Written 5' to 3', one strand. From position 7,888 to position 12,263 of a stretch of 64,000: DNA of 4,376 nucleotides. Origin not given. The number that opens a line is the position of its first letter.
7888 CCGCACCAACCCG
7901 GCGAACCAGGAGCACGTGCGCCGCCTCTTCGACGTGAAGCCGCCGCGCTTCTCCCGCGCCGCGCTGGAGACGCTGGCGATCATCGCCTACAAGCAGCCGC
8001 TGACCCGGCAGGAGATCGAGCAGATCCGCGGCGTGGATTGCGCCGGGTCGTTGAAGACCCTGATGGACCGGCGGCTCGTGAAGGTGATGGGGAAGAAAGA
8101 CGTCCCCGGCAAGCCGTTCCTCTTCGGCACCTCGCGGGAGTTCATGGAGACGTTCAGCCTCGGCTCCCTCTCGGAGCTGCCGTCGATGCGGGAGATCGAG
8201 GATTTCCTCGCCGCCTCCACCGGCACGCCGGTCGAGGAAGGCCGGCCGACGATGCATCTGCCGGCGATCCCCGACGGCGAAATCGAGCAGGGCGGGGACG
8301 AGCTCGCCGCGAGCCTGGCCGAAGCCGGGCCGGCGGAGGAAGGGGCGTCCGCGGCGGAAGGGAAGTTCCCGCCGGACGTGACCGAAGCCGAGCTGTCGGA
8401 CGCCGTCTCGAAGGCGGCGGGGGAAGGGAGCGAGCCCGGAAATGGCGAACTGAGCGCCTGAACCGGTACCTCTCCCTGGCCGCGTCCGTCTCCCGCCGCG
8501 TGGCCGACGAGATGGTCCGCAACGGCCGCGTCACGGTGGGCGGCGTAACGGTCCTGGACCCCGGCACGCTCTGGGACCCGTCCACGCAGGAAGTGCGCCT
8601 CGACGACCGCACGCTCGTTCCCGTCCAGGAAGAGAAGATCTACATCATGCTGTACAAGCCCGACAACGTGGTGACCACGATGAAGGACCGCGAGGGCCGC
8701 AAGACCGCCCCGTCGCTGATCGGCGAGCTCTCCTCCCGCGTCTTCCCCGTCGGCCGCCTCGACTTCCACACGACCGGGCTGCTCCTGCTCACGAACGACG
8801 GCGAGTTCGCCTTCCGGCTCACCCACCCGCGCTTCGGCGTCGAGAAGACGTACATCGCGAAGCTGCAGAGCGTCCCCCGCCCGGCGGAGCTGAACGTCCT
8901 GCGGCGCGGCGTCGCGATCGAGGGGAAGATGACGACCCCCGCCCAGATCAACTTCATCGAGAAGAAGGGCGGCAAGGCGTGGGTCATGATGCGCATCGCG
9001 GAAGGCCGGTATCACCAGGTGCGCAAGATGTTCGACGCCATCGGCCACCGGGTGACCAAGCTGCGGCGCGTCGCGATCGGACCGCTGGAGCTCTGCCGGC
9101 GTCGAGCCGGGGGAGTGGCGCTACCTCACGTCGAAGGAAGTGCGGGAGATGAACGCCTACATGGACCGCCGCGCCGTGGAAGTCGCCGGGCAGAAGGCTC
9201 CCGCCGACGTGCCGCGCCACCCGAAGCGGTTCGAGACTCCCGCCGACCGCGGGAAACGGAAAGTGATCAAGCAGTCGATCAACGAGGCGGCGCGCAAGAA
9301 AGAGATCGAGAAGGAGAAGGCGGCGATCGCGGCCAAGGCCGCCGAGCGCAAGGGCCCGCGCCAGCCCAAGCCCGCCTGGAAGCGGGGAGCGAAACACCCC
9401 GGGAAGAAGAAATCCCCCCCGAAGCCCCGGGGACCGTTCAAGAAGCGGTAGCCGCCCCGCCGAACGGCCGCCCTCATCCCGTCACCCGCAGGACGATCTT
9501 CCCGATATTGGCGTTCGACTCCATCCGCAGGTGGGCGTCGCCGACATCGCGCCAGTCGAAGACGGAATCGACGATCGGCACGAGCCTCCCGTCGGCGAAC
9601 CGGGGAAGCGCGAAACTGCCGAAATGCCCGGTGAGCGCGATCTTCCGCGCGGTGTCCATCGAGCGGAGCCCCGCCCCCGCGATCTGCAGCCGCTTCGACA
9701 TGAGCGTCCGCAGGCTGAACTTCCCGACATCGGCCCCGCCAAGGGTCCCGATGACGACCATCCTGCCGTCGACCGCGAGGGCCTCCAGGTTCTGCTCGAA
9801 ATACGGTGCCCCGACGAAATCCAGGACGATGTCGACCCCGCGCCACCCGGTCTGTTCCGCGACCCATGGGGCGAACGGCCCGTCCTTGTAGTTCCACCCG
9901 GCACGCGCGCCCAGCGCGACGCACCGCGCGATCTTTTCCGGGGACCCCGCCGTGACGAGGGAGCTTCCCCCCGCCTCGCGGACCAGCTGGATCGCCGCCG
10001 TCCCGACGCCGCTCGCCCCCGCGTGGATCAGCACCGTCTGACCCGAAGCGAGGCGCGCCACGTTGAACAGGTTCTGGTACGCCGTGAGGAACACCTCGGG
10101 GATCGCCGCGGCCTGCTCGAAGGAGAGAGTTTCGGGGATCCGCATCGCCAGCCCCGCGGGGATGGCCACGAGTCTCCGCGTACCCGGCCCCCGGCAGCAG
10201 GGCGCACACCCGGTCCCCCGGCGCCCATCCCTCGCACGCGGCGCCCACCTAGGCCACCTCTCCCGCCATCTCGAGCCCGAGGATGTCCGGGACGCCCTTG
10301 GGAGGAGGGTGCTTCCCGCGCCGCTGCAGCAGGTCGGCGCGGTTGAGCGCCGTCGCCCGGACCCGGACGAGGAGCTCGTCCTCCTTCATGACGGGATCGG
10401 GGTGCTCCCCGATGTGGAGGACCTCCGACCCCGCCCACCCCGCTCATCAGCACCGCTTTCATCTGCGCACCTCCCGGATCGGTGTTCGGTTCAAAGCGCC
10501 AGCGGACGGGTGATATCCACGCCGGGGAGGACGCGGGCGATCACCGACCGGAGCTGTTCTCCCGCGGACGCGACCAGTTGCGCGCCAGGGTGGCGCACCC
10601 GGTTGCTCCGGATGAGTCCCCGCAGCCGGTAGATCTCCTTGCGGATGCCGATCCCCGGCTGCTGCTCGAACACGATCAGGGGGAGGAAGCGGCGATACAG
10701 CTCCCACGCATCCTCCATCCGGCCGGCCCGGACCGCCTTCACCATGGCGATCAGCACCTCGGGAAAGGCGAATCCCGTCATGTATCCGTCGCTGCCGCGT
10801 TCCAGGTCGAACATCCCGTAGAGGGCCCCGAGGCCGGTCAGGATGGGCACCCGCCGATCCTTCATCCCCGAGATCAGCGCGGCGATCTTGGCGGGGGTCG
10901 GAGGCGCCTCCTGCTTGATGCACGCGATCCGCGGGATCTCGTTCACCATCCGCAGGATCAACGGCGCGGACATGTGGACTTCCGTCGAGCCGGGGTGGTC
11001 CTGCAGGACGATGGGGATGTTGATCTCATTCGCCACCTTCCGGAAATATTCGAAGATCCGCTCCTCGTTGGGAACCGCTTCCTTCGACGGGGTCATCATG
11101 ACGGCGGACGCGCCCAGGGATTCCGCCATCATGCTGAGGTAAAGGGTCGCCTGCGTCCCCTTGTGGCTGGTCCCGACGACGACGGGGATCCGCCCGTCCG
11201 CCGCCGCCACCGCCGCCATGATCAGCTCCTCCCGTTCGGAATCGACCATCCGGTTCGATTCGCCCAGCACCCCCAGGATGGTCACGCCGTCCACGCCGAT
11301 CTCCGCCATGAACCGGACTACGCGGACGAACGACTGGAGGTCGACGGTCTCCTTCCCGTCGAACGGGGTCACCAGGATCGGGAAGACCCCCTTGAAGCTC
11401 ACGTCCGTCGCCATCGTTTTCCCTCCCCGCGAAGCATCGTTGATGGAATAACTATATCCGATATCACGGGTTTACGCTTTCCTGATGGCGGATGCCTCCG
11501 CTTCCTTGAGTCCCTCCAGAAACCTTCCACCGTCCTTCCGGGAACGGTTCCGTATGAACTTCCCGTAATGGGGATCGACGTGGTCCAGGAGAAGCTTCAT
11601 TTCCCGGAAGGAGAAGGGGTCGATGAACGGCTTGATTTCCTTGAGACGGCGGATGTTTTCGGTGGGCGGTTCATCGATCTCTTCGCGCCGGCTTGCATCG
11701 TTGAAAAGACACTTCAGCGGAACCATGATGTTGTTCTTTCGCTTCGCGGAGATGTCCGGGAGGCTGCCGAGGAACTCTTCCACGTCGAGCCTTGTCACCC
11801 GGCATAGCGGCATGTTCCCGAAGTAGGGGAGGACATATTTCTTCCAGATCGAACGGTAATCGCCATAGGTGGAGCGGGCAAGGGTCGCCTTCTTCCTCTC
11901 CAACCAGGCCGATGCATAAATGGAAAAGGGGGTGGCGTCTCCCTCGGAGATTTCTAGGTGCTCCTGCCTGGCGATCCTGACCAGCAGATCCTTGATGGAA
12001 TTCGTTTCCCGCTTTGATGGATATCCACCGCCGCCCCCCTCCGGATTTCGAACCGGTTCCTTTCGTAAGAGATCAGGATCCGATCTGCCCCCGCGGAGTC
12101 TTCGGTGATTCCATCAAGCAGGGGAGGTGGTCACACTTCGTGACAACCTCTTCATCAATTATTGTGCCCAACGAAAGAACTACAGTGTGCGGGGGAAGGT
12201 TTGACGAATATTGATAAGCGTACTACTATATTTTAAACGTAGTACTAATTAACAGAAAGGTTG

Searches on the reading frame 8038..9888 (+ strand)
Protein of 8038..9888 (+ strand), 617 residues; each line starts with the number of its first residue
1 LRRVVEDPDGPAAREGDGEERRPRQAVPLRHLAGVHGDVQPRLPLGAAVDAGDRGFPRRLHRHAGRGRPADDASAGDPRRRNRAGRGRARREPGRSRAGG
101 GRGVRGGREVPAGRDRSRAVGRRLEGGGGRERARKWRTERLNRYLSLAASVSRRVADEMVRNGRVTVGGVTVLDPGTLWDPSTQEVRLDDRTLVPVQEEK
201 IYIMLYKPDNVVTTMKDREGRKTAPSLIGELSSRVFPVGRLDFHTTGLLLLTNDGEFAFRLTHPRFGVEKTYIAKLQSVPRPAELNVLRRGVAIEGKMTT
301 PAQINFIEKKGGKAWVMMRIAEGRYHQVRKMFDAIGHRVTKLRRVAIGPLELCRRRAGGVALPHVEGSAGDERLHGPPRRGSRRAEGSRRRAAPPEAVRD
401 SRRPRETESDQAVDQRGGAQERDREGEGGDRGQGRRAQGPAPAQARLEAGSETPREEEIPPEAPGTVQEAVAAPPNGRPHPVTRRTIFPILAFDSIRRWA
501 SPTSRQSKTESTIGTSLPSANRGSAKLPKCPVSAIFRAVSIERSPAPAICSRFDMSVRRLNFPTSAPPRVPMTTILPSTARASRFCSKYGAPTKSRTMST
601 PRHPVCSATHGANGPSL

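Call 21: search_protein_families(library=pfam, proteins=[window:8038-9888:+], max_evalue=0.001)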
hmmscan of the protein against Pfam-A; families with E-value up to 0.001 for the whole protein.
window:8038-9888:+ (617 aa): 2 families
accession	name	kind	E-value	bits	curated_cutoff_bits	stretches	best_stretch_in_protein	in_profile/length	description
PF00849.27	PseudoU_synth_2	-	1.6e-21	77.5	26.8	1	202-333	2-151/152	RNA pseudouridylate synthase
PF01479.30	S4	-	2.9e-05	24.1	22.8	1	140-178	2-41/48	S4 domain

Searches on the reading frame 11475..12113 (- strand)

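Call 57: search_protein_families(library=pfam, proteins=[window:11475-12113:-], max_evalue=0.001)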
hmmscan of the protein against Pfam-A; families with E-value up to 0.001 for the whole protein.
window:11475-12113:- (213 aa): 2 families
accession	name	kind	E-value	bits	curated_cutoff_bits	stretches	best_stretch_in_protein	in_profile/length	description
PF14659.12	Phage_int_SAM_3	-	1.2e-10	41.9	22.6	1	63-115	2-54/58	Phage integrase, N-terminal SAM-like domain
PF22022.2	Phage_int_M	-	6.6e-05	23.5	27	1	63-116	1-54/96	Phage integrase central domain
